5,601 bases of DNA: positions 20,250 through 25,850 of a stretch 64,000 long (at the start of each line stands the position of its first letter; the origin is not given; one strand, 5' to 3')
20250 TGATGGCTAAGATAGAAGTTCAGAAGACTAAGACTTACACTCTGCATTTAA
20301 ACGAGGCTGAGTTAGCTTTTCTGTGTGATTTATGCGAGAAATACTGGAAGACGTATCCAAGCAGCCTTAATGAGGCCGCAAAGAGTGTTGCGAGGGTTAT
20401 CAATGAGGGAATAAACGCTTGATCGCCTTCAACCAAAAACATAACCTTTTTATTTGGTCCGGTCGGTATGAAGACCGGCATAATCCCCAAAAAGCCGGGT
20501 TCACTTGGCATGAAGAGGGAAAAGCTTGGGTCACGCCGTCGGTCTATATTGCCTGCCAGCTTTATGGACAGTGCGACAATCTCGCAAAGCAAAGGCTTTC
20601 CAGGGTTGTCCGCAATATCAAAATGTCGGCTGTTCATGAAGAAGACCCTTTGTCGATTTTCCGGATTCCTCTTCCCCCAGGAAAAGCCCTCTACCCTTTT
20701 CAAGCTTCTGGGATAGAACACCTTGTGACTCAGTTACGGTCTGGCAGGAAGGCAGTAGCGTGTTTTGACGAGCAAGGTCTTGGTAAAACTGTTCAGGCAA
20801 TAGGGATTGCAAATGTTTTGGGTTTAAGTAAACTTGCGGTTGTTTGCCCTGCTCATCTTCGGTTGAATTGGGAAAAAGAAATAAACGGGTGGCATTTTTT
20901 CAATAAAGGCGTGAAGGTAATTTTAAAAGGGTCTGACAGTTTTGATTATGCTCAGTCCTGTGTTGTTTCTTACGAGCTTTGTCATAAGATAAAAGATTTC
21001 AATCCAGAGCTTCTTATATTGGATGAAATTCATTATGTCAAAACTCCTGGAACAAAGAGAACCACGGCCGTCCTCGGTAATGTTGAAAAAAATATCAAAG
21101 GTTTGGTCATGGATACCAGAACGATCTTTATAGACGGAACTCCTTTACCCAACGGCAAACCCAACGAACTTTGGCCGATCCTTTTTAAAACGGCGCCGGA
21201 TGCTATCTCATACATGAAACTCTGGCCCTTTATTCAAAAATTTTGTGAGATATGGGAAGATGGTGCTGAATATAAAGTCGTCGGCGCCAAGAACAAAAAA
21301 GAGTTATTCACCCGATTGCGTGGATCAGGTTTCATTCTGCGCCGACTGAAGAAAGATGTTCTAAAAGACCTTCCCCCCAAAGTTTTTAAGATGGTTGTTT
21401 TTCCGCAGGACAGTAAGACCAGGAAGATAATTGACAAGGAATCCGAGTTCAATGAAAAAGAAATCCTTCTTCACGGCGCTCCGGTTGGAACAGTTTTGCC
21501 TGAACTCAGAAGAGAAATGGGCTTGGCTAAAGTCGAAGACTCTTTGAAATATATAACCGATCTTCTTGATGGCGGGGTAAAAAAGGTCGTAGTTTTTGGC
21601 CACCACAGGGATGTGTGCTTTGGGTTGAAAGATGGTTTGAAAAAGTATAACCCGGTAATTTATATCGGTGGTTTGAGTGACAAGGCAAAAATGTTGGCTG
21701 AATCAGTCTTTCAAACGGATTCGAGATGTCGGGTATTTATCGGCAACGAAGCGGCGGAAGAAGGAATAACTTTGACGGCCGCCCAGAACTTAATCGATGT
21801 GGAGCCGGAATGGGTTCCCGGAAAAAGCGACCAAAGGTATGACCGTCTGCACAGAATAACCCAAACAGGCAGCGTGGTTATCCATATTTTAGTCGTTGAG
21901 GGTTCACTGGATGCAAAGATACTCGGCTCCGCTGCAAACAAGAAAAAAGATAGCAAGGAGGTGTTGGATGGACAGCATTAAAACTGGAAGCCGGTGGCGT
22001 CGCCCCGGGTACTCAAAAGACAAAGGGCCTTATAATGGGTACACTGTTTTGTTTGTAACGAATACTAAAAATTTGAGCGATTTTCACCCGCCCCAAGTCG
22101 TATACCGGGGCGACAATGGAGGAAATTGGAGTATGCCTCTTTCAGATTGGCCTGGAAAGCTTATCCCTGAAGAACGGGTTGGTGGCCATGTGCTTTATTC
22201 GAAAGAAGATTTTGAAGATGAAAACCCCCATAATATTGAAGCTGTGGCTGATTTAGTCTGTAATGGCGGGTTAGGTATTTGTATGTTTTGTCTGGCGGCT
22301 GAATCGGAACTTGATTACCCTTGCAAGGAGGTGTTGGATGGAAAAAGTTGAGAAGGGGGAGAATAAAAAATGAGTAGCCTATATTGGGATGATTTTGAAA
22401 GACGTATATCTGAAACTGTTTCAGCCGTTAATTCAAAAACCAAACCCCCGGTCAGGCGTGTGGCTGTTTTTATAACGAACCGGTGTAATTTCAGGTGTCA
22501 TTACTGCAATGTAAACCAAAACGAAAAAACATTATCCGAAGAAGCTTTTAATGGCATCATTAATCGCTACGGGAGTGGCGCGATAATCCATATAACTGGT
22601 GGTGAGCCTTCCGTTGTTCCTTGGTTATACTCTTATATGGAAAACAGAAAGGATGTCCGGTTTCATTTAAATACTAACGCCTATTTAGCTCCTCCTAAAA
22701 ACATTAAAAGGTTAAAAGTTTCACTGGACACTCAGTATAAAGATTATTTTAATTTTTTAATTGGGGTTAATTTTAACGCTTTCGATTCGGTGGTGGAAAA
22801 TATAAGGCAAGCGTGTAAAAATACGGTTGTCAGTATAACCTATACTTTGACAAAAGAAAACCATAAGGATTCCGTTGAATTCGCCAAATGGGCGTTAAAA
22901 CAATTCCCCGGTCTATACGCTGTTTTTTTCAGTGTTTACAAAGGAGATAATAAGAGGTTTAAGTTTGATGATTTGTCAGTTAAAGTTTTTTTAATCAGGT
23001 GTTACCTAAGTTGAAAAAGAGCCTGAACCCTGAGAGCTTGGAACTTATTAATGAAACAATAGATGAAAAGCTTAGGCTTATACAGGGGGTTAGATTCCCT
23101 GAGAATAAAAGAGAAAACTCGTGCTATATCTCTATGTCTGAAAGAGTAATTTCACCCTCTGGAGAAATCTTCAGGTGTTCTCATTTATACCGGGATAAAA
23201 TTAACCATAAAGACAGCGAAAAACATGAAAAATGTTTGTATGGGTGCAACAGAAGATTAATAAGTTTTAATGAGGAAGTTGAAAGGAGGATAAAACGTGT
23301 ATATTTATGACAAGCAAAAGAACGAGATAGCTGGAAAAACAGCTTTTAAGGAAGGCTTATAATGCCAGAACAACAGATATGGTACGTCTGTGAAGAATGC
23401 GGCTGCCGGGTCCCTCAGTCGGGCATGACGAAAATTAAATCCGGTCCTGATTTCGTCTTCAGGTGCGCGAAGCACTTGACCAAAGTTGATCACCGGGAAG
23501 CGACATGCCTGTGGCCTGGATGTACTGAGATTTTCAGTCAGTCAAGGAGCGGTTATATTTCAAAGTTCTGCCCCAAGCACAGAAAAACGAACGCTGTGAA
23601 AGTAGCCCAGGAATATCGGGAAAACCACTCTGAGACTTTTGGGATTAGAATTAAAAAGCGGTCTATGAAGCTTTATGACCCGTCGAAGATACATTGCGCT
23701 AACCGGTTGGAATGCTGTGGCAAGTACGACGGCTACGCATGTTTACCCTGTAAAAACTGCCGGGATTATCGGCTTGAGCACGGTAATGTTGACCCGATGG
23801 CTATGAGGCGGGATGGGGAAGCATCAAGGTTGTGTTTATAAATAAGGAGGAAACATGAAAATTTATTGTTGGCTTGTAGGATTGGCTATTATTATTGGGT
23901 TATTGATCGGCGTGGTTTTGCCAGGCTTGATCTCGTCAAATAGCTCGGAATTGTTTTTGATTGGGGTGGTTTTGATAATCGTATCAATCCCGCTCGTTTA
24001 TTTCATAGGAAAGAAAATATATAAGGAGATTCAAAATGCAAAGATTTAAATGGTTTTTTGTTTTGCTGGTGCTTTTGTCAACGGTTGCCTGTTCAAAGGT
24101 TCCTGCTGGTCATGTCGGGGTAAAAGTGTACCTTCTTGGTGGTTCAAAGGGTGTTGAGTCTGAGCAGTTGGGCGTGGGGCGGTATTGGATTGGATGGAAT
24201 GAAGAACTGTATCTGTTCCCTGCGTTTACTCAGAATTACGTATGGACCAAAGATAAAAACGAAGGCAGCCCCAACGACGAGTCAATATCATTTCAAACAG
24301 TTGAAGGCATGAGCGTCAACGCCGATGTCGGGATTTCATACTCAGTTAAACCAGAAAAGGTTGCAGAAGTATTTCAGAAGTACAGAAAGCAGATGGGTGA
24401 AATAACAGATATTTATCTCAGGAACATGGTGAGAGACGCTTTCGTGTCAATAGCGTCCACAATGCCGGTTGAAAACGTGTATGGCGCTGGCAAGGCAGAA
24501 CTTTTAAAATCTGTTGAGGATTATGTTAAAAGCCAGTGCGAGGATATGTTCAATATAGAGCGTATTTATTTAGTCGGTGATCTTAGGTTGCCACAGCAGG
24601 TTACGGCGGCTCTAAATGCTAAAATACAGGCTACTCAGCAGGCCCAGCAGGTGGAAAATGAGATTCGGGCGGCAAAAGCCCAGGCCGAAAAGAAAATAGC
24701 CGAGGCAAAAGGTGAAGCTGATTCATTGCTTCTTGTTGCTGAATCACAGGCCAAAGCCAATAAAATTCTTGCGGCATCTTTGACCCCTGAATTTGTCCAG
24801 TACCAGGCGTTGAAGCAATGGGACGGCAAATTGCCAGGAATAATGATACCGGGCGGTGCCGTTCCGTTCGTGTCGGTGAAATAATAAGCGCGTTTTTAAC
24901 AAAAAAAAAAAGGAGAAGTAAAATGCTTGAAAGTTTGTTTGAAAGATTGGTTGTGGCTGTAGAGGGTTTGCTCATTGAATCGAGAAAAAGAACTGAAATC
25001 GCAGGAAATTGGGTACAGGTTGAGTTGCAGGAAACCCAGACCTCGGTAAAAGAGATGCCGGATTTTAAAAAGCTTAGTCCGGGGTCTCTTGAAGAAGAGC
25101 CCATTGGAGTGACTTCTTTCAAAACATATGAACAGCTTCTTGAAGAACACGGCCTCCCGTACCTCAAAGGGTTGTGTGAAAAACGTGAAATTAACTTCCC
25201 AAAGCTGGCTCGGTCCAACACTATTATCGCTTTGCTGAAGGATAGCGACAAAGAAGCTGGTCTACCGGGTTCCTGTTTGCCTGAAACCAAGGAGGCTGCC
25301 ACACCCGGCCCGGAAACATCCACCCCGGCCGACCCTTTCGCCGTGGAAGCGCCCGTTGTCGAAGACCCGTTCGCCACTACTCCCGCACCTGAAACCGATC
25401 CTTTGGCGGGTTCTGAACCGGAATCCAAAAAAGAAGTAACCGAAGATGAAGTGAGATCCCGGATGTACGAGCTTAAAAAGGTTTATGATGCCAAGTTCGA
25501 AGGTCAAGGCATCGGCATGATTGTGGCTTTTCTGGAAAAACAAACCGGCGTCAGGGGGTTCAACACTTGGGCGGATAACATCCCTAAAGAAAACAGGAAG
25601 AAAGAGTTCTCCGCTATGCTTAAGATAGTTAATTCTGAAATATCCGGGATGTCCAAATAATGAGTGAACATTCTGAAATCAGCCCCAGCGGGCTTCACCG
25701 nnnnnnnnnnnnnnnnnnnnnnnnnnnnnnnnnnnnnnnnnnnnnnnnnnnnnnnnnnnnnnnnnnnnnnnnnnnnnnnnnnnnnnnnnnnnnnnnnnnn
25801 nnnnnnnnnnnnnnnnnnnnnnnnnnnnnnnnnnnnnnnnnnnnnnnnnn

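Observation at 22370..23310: Radical SAM gene split exactly at a canonical -1 slippery heptamer, U UUU UUA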

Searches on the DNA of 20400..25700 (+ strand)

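Call 6: search_dna_similar(query=window:20400-25700:+, collection=phages, mode=distant)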
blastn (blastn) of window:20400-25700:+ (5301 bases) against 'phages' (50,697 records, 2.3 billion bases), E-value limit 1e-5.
Records with a match: 4; places in all: 4; records where one place covers at least 80% of the query: 0.
Best place of each record, by identity: 60-80% 4.
By first word of the organism name: Desulfovibrio 1; Xanthomonas 1; Ochrobactrum 1; Phaeobacter 1.
By host as written in the record: Desulfovibrio desulfuricans strain Edelweiss 1; Xanthomonas euvesicatoria 1940 1; - 1; Phaeobacter inhibens DSM 17395 1.
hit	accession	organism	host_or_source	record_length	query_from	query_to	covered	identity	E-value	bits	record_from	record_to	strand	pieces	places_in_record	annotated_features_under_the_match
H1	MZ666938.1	Desulfovibrio phage ProddE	Desulfovibrio desulfuricans strain ...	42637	3658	3821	3%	75.9%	4e-21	111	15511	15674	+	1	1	putative prohibitin family protein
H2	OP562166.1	Xanthomonas virus PB119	Xanthomonas euvesicatoria 1940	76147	3688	3840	3%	73.2%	4e-15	92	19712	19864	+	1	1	putative outer membrane lipoprotein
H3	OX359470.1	Ochrobactrum phage ORM_20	-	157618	3688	3838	3%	72.4%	2e-11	79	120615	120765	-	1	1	lipoprotein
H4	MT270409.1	Phaeobacter phage MD18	Phaeobacter inhibens DSM 17395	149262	3715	3850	3%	73.5%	5e-13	84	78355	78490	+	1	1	putative transposase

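Call 71: search_rna_families(source=window, start=21000, end=25000, threshold=evalue, max_evalue=1)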
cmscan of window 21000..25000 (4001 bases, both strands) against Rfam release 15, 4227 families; matches with E-value up to 1: 0.
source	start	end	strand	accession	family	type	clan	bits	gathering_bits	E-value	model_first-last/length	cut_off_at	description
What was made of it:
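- On Programmed -1 ribosomal frameshift signal (bacterial/phage type): No Rfam hit (call 71).
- There is no Rfam element (call 71).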

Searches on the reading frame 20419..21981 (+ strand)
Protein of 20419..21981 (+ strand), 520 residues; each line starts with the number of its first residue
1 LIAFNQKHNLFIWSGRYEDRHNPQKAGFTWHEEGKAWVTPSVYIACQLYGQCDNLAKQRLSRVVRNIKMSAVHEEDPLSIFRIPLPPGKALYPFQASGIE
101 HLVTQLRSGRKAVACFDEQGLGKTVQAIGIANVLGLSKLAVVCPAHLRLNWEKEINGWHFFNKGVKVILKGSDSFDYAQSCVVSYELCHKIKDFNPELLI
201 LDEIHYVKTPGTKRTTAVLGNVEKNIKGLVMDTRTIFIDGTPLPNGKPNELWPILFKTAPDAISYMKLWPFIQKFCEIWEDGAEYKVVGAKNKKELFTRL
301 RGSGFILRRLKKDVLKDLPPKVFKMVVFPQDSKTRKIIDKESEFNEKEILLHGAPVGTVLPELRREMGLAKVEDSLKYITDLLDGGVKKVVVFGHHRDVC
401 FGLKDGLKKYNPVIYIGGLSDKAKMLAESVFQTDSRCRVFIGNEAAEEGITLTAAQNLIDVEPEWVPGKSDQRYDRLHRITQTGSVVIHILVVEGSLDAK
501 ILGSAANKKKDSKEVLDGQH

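Call 55: search_protein_families(library=pfam, proteins=[window:20419-21981:+], max_evalue=0.001)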
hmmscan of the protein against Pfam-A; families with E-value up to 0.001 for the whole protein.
window:20419-21981:+ (520 aa): 2 families
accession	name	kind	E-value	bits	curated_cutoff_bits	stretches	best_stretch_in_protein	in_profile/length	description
PF00176.29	SNF2-rel_dom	-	9.2e-17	61.5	24.9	1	95-339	2-250/290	SNF2-related domain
PF00271.37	Helicase_C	-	2.6e-08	34.5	23.5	1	378-480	5-109/110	Helicase conserved C-terminal domain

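Call 57: find_related_loci(query=window:20419-21978:+, collection=viral_contigs, flank=6000)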
Query window:20419-21978:+ (520 aa) in viral_contigs; peptide patterns used: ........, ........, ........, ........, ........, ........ (x = any residue, [..] = any of these).
20 stretches matched a pattern, but none encodes a relative of the query by tblastn (E <= 1e-3).

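Call 59: find_homologous_proteins(query=window:20419-21978:+, max_evalue=1e-20)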
Query window:20419-21978:+ (520 aa): 2489 proteins with E <= 1e-20 among 8000 candidates; the best 120 are listed.
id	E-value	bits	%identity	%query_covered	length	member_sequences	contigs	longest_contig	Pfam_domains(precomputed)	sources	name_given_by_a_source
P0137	0.0e+0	1111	92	100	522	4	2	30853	PF00176.30,PF00271.38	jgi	-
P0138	0.0e+0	1034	86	100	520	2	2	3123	PF00176.30,PF00271.38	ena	-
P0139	1.0e-297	1006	82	100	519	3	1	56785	PF00176.30,PF00271.38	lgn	-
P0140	1.5e-200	685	59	100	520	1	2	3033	PF00176.30,PF00271.38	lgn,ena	-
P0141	3.3e-193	661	56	100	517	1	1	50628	PF00176.30,PF00271.38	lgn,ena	-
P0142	5.8e-183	627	55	99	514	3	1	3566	PF00176.30,PF00271.38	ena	-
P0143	1.8e-176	606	54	98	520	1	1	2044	PF00176.30,PF00271.38,PF04851.22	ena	-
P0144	1.7e-174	599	53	99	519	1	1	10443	PF00176.30,PF00271.38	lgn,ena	-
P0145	1.8e-174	599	53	100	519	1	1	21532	PF00176.30,PF00271.38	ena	-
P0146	1.6e-172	593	53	100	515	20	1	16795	PF00176.30,PF00271.38,PF04851.22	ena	-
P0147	7.4e-170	584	53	99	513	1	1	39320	PF00176.30,PF00271.38,PF04851.22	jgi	jgi:SWI/SNF-related matrix-associated actin-dependent regulator 1 of chromatin subfamily A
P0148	1.0e-167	577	51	99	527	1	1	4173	PF00176.30,PF00271.38,PF04851.22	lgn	-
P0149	1.9e-167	576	51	99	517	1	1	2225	PF00176.30,PF00271.38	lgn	-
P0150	4.7e-167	575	52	100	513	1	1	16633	PF00176.30,PF00271.38,PF04851.22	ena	-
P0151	1.1e-165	570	52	98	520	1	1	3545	PF00176.30,PF00271.38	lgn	-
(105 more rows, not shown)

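Call 60: find_encoding_contigs(protein=P0137, flank=6000, max_places=4)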
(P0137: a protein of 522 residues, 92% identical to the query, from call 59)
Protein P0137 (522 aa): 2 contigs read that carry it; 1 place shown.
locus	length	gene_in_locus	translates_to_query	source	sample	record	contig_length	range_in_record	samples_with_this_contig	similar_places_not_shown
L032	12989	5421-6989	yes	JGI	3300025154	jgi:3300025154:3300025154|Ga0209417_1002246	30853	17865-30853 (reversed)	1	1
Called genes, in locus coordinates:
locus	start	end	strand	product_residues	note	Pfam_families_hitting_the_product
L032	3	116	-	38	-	?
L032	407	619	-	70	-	-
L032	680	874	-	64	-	-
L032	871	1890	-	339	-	-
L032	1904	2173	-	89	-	PF24043:DUF7352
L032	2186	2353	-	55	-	-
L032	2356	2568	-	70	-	-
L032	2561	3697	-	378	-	PF09414:RNA_ligase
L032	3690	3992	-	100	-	-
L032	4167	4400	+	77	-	-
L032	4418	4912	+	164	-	-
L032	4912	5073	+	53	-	-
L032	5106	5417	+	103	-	-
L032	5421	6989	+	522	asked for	PF00176:SNF2-rel_dom, PF00271:Helicase_C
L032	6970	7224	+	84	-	-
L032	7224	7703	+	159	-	-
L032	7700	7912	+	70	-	-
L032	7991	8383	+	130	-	PF25682:Phage_VG64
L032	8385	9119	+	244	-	-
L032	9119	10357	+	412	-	PF10926:DUF2800, PF12705:PDDEXK_1 (weak)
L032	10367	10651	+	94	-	-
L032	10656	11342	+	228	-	PF10991:Enc34_ssDNA-bd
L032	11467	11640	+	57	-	-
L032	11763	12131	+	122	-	-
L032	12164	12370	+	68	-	-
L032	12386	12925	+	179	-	PF00929:RNase_T (weak), PF16473:Rv2179c-like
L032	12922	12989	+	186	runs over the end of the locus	PF07463:NUMOD4, PF13392:HNH_3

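Call 61: find_encoding_contigs(protein=P0139, flank=6000, max_places=3)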
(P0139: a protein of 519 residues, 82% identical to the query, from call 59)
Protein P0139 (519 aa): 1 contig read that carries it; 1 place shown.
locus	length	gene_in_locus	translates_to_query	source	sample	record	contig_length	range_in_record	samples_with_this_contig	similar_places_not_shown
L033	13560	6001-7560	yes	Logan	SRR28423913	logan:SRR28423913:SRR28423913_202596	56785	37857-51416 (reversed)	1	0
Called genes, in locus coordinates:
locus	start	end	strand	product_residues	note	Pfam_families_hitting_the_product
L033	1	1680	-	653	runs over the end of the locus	PF09250:Prim-Pol, PF13481:AAA_25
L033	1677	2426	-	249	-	PF01555:N6_N4_Mtase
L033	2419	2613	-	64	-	-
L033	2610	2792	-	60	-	-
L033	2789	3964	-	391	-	-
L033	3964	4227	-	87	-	-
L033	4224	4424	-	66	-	-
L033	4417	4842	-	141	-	-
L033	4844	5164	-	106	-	-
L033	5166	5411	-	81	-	-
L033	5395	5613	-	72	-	PF13560:HTH_31 (faint), PF01381:HTH_3 (faint)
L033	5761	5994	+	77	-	-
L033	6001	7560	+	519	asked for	PF00176:SNF2-rel_dom, PF00271:Helicase_C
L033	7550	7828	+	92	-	-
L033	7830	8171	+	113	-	-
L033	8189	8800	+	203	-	PF02511:Thy1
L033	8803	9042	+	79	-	-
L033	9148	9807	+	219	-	-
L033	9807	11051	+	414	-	PF10926:DUF2800, PF12705:PDDEXK_1 (weak)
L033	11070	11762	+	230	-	PF10991:Enc34_ssDNA-bd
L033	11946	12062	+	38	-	-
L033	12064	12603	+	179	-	PF00929:RNase_T (faint), PF16473:Rv2179c-like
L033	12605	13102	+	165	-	PF05869:Dam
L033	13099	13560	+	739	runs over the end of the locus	PF00476:DNA_pol_A (faint)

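Call 62: find_encoding_contigs(protein=P0138, flank=3000, max_places=3)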
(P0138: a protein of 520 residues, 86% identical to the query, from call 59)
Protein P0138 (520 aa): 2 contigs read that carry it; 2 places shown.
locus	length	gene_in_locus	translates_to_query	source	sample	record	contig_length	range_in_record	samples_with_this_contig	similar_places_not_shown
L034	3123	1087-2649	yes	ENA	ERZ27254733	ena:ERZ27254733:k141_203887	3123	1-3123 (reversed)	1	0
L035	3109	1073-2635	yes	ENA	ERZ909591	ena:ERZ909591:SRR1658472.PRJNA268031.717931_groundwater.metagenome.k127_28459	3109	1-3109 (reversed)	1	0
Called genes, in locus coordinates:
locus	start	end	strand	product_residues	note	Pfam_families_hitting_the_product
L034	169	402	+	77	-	-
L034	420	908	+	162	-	-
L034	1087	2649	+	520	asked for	PF00176:SNF2-rel_dom, PF00271:Helicase_C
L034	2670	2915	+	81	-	-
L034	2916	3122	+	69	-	?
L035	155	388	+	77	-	-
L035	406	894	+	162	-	-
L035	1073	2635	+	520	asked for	PF00176:SNF2-rel_dom, PF00271:Helicase_C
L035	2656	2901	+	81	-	-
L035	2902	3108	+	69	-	?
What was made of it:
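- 21972..23358 (+): Accessory cassette (127-aa ORF plus the split radical SAM gene). It is absent from the closest relative phage, which has only an 84-aa ORF between SNF2 and the 159-aa gene. Gene tables in calls 60-62.
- Tried and rejected: Close relatives were reached instead through the protein search and contig look-ups (calls 59-62).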

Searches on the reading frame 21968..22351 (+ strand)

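Call 13: search_protein_families(library=phrogs, proteins=[window:21968-22351:+], max_evalue=0.01)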
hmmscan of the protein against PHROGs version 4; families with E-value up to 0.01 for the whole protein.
window:21968-22351:+ (127 aa): 2 families
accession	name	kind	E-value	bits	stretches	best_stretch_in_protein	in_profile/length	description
phrog_19813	-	unknown function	9.2e-11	43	1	70-121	88-141/147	-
phrog_4767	-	unknown function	0.00041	20.2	1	23-82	22-82/505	-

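Call 55: search_protein_families(library=pfam, proteins=[window:21968-22351:+], max_evalue=0.001)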
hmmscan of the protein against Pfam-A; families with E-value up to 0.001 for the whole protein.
window:21968-22351:+ (127 aa): 0 families
